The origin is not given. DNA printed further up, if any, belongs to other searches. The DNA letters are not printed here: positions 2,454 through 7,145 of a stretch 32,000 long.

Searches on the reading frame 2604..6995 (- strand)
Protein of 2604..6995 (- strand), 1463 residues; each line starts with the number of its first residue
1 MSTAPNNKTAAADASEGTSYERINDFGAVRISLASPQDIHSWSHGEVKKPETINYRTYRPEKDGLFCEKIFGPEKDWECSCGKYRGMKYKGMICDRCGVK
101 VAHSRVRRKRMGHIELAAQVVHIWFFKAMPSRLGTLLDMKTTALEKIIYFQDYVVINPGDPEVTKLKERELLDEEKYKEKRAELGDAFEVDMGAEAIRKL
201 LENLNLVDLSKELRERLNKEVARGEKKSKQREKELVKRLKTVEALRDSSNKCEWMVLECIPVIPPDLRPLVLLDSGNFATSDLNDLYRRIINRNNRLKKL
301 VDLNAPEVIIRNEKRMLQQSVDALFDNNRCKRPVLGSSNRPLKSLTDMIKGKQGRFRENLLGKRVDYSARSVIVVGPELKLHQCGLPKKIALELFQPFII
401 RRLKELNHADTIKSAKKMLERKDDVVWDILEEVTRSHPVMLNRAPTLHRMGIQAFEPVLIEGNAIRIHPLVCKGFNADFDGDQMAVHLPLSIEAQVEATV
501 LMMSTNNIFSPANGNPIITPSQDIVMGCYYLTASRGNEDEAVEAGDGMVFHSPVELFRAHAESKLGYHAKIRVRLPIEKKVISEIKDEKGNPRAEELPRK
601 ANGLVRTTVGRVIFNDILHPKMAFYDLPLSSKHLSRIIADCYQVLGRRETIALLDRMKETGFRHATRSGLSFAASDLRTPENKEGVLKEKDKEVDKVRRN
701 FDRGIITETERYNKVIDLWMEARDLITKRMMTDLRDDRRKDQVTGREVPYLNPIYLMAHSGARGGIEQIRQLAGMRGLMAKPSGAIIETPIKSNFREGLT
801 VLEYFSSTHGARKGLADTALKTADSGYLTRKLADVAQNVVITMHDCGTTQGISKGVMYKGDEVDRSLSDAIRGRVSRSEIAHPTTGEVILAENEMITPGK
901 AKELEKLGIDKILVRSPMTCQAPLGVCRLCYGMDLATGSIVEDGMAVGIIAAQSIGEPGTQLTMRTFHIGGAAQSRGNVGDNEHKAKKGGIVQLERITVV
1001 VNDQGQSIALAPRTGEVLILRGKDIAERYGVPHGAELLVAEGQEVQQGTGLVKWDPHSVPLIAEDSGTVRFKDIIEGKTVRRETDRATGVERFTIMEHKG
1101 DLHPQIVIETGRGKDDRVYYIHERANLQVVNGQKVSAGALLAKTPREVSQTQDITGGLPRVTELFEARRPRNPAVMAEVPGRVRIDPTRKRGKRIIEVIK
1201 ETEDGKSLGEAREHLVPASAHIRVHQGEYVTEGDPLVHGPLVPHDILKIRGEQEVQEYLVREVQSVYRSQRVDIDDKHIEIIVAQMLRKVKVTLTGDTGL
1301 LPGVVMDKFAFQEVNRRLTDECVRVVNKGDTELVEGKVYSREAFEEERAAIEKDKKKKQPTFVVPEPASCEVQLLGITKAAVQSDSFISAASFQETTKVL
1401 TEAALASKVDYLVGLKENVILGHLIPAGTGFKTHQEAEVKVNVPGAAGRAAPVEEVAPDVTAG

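Call 31: search_protein_families(library=pfam, proteins=[window:2604-6995:-], max_evalue=0.001)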
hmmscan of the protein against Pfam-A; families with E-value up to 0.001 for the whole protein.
window:2604-6995:- (1463 aa): 7 families
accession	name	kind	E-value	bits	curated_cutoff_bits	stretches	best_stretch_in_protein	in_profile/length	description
PF04997.17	RNA_pol_Rpb1_1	-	2.8e-83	280.3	39.7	1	25-360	3-312/312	RNA polymerase Rpb1, domain 1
PF04998.22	RNA_pol_Rpb1_5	-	5.7e-62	210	28.5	1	798-1300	1-259/267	RNA polymerase Rpb1, domain 5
PF00623.25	RNA_pol_Rpb1_2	-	2.3e-38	132.5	25.3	1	362-503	1-165/166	RNA polymerase Rpb1, domain 2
PF04983.23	RNA_pol_Rpb1_3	-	4.3e-20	72.7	28.9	1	507-677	1-162/162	RNA polymerase Rpb1, domain 3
PF05000.22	RNA_pol_Rpb1_4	-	1.5e-18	67.1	24.8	1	706-796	1-107/107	RNA polymerase Rpb1, domain 4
PF21668.3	RPOC_hybrid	-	2.7e-07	30.7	27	0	1020-1052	32-67/102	DNA-directed RNA polymerase subunit beta', hybrid domain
PF01333.25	Apocytochr_F_C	-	0.00034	21.1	30.4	0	1023-1052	32-61/118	Apocytochrome F, C-terminal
